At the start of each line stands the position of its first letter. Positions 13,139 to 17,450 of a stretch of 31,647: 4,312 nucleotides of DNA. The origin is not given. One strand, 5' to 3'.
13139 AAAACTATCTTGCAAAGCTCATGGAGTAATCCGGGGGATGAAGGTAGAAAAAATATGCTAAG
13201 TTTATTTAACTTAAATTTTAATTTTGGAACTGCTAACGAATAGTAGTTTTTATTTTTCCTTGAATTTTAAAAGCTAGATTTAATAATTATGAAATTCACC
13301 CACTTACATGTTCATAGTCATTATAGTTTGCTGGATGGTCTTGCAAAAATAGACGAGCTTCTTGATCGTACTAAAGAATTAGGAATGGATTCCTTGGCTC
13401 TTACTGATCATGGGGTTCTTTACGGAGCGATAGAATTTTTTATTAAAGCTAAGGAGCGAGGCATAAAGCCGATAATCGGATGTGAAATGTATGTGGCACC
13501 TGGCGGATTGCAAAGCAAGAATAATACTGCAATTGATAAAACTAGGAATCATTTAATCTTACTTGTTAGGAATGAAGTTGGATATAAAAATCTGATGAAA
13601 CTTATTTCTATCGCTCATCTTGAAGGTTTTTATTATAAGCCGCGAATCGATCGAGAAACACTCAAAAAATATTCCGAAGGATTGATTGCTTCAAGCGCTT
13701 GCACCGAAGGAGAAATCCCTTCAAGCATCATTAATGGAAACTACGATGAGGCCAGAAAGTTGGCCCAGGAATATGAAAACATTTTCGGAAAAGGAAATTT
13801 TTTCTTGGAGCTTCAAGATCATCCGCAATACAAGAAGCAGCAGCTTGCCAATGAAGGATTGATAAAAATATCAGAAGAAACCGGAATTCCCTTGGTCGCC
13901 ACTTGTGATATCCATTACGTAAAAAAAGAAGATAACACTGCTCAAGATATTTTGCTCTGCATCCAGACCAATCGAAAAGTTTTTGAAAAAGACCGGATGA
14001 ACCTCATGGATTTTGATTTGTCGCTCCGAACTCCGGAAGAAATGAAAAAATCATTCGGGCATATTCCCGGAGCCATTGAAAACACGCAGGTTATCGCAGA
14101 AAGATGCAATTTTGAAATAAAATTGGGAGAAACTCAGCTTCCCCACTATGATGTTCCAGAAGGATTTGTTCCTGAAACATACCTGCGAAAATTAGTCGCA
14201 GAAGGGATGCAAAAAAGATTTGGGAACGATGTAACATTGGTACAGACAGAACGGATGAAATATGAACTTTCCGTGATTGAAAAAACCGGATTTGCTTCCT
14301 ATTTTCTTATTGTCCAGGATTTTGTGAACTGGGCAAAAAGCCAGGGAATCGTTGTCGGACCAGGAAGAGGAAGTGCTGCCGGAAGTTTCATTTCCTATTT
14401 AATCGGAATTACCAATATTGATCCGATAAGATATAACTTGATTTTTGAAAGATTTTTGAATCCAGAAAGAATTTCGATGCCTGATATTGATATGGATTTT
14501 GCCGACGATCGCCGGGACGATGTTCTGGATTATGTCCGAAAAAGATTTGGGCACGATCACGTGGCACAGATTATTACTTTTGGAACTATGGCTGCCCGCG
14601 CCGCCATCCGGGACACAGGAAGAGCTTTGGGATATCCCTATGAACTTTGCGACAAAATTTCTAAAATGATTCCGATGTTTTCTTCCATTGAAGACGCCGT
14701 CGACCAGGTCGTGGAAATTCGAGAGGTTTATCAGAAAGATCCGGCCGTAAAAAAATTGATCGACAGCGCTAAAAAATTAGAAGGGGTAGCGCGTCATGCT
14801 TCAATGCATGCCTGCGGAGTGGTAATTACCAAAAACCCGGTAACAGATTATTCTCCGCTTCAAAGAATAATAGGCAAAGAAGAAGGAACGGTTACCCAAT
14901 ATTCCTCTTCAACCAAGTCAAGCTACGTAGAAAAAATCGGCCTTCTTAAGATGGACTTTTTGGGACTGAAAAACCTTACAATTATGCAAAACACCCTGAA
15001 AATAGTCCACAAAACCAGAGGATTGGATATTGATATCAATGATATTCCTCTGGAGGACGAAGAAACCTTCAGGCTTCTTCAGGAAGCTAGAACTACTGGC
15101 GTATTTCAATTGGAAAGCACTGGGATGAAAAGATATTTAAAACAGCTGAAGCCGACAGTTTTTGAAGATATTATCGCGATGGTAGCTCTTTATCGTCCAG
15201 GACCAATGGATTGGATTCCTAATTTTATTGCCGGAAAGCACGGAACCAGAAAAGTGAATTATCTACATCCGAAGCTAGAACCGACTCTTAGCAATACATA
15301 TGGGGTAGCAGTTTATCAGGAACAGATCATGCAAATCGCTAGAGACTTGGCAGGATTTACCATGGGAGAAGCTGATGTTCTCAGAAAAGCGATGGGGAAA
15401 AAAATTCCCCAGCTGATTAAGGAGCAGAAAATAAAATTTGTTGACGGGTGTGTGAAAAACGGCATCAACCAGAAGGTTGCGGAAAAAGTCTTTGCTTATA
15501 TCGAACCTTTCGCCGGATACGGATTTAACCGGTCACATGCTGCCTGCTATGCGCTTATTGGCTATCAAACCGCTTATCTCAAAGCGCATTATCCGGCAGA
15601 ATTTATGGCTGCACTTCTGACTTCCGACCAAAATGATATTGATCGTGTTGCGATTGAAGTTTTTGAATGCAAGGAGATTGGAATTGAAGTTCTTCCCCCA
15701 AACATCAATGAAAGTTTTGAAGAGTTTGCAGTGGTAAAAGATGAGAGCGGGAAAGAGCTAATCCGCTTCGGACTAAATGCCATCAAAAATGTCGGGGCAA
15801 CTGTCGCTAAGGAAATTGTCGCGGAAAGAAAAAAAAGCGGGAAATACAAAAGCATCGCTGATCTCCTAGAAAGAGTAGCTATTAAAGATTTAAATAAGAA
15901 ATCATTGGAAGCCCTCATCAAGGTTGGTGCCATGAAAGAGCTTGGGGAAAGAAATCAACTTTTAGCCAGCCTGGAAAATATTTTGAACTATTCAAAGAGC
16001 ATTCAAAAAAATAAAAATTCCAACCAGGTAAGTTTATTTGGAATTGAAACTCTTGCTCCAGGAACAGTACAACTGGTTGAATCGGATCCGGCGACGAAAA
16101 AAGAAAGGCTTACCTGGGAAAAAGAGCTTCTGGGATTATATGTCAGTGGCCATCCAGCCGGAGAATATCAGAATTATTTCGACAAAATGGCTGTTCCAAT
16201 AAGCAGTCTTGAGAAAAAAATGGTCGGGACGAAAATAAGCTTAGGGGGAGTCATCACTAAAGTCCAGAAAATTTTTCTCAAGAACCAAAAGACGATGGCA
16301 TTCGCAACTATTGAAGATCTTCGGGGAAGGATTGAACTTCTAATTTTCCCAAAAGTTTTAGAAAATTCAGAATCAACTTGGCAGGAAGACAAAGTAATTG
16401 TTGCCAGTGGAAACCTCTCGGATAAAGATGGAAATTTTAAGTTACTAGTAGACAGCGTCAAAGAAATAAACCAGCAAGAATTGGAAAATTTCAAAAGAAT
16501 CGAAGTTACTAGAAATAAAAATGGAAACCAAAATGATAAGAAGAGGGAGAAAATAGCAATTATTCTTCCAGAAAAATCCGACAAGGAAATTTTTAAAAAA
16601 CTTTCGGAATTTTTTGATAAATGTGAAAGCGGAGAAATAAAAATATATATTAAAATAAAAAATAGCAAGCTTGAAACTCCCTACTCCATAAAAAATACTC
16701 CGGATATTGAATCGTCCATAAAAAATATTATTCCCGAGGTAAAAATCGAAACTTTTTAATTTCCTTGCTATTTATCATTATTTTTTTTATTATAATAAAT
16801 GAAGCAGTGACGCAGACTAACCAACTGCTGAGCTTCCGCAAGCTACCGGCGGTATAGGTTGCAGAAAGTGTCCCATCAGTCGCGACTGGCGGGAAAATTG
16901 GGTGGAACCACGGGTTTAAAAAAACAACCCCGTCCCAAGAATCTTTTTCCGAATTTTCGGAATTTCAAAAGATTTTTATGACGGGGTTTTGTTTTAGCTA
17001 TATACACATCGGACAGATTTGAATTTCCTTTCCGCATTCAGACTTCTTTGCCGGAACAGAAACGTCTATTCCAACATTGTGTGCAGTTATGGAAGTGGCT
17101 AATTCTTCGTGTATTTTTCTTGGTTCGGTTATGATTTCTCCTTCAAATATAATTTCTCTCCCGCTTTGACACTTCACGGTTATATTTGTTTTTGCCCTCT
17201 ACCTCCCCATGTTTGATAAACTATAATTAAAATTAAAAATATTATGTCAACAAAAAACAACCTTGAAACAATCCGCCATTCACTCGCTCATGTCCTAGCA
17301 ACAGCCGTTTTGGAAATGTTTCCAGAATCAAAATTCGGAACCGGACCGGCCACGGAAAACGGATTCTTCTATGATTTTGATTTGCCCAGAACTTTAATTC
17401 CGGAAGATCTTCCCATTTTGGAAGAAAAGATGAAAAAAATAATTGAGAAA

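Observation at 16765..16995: Transcriptional T-box riboswitch with an ultrashort (36-nt) Stem I in a CPR-like genome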

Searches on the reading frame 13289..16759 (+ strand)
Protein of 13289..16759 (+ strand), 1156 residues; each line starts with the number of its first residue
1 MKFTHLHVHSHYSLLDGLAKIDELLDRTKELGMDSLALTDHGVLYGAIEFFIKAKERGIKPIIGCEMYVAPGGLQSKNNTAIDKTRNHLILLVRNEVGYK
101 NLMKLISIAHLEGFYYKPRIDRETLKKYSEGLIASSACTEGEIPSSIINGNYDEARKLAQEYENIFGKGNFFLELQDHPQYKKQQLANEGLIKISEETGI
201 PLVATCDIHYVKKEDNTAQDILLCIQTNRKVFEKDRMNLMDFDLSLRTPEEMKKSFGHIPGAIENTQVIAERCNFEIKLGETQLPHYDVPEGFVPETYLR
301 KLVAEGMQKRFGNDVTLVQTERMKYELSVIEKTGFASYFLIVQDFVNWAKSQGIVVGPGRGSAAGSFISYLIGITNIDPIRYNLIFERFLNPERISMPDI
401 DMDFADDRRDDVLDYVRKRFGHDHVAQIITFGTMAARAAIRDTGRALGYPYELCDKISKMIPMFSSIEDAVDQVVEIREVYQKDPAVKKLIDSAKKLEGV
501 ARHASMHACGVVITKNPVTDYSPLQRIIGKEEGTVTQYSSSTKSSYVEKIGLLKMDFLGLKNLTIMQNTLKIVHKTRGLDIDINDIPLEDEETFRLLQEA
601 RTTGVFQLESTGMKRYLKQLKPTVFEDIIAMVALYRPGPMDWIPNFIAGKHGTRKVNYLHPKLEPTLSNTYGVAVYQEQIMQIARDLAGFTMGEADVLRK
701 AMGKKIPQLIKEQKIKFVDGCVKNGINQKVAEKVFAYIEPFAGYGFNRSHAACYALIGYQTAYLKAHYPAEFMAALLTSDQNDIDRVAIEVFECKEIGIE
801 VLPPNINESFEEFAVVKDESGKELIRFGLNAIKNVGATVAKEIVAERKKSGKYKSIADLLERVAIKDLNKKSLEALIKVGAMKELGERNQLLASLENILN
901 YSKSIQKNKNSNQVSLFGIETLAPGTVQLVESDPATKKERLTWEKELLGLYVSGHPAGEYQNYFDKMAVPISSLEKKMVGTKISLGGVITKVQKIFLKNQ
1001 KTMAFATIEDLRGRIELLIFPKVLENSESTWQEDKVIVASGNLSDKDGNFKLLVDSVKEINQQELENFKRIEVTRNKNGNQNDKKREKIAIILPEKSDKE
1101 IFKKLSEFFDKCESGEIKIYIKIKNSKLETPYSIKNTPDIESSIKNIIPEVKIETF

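Call 5: search_protein_families(library=pfam, proteins=[window:13289-16759:+])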
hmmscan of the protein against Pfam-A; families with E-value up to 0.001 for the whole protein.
window:13289-16759:+ (1156 aa): 6 families
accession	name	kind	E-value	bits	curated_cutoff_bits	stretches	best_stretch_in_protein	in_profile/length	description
PF07733.18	DNA_pol3_alpha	-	1.7e-101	339.7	23.9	1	298-559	2-260/260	Bacterial DNA polymerase III alpha NTPase domain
PF17657.6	DNA_pol3_finger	-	6.6e-65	217.9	22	1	562-725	1-166/166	Bacterial DNA polymerase III alpha subunit finger domain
PF02811.25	PHP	-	1.4e-59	201.5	26.4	1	5-178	1-164/164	PHP domain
PF14579.12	HHH_6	-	1.8e-28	99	25.6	1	798-890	1-89/90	Helix-hairpin-helix motif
PF01336.31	tRNA_anti-codon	-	1.1e-09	38.6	27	1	984-1059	2-74/75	OB-fold nucleic acid binding domain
PF12836.13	HHH_3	-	1.4e-05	25.5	27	1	829-875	16-59/65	Helix-hairpin-helix motif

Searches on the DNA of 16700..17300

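Call 4: search_rna_families(source=window, start=16700, end=17300, threshold=evalue, max_evalue=10, show_alignments=5)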
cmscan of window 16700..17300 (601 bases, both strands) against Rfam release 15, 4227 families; matches with E-value up to 10: 15.
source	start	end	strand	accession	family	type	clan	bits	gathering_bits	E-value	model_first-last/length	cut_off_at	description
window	16798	16940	+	RF00230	T-box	Cis-reg; leader;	-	41.5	93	8.1e-08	1-219/219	no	T-box leader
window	16912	17000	+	RF03598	MIR6024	Gene; miRNA;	-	20.8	72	0.14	1-99/99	no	MIR6024 microRNA precursor family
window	16916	16993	-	RF04230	mir-9261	Gene; miRNA;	-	19.8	86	0.33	1-92/92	no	mir-9261 microRNA precursor family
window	16918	16996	-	RF04134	MIR7504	Gene; miRNA;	-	19.5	83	1.1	1-124/124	no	MIR7504 microRNA precursor family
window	16918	16992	+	RF03421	mir-2558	Gene; miRNA;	-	19.2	70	0.53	1-84/84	no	mir-2558 microRNA precursor family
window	16917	16996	+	RF04157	MIR9486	Gene; miRNA;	-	18.9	100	0.43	1-119/119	no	MIR9486 microRNA precursor family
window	16916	16997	-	RF04027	mir-1422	Gene; miRNA;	-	18.7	60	1.6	1-84/84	no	mir-1422 microRNA precursor family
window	16921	16996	-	RF04157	MIR9486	Gene; miRNA;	-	17.2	100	1.2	1-119/119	no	MIR9486 microRNA precursor family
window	16895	16995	-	RF01465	rli31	Gene; sRNA;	-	16.7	80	9.8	1-115/115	no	Listeria sRNA rli31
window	16926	16990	+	RF03217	mir-3167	Gene; miRNA;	-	16.5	86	5.4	1-59/59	no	mir-3167 microRNA precursor family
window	16926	16986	-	RF03217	mir-3167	Gene; miRNA;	-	16.4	86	5.6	1-59/59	no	mir-3167 microRNA precursor family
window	16913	17001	+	RF04106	mir-1303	Gene; miRNA;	-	16.1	107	4.2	1-85/85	no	mir-1303 microRNA precursor family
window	16917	16996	-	RF01481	rli53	Cis-reg;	-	15.8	70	1.8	29-118/173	no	Listeria sRNA rli53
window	16922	17046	+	RF02110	DLEU2_6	Gene; lncRNA;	-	14.7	60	3.9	1-135/135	no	Deleted in lymphocytic leukemia 2 conserved region 6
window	16978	17065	-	RF01087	PK-repZ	Cis-reg;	-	12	44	5.5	1-150/150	no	Pseudoknot of the regulatory region of the repZ gene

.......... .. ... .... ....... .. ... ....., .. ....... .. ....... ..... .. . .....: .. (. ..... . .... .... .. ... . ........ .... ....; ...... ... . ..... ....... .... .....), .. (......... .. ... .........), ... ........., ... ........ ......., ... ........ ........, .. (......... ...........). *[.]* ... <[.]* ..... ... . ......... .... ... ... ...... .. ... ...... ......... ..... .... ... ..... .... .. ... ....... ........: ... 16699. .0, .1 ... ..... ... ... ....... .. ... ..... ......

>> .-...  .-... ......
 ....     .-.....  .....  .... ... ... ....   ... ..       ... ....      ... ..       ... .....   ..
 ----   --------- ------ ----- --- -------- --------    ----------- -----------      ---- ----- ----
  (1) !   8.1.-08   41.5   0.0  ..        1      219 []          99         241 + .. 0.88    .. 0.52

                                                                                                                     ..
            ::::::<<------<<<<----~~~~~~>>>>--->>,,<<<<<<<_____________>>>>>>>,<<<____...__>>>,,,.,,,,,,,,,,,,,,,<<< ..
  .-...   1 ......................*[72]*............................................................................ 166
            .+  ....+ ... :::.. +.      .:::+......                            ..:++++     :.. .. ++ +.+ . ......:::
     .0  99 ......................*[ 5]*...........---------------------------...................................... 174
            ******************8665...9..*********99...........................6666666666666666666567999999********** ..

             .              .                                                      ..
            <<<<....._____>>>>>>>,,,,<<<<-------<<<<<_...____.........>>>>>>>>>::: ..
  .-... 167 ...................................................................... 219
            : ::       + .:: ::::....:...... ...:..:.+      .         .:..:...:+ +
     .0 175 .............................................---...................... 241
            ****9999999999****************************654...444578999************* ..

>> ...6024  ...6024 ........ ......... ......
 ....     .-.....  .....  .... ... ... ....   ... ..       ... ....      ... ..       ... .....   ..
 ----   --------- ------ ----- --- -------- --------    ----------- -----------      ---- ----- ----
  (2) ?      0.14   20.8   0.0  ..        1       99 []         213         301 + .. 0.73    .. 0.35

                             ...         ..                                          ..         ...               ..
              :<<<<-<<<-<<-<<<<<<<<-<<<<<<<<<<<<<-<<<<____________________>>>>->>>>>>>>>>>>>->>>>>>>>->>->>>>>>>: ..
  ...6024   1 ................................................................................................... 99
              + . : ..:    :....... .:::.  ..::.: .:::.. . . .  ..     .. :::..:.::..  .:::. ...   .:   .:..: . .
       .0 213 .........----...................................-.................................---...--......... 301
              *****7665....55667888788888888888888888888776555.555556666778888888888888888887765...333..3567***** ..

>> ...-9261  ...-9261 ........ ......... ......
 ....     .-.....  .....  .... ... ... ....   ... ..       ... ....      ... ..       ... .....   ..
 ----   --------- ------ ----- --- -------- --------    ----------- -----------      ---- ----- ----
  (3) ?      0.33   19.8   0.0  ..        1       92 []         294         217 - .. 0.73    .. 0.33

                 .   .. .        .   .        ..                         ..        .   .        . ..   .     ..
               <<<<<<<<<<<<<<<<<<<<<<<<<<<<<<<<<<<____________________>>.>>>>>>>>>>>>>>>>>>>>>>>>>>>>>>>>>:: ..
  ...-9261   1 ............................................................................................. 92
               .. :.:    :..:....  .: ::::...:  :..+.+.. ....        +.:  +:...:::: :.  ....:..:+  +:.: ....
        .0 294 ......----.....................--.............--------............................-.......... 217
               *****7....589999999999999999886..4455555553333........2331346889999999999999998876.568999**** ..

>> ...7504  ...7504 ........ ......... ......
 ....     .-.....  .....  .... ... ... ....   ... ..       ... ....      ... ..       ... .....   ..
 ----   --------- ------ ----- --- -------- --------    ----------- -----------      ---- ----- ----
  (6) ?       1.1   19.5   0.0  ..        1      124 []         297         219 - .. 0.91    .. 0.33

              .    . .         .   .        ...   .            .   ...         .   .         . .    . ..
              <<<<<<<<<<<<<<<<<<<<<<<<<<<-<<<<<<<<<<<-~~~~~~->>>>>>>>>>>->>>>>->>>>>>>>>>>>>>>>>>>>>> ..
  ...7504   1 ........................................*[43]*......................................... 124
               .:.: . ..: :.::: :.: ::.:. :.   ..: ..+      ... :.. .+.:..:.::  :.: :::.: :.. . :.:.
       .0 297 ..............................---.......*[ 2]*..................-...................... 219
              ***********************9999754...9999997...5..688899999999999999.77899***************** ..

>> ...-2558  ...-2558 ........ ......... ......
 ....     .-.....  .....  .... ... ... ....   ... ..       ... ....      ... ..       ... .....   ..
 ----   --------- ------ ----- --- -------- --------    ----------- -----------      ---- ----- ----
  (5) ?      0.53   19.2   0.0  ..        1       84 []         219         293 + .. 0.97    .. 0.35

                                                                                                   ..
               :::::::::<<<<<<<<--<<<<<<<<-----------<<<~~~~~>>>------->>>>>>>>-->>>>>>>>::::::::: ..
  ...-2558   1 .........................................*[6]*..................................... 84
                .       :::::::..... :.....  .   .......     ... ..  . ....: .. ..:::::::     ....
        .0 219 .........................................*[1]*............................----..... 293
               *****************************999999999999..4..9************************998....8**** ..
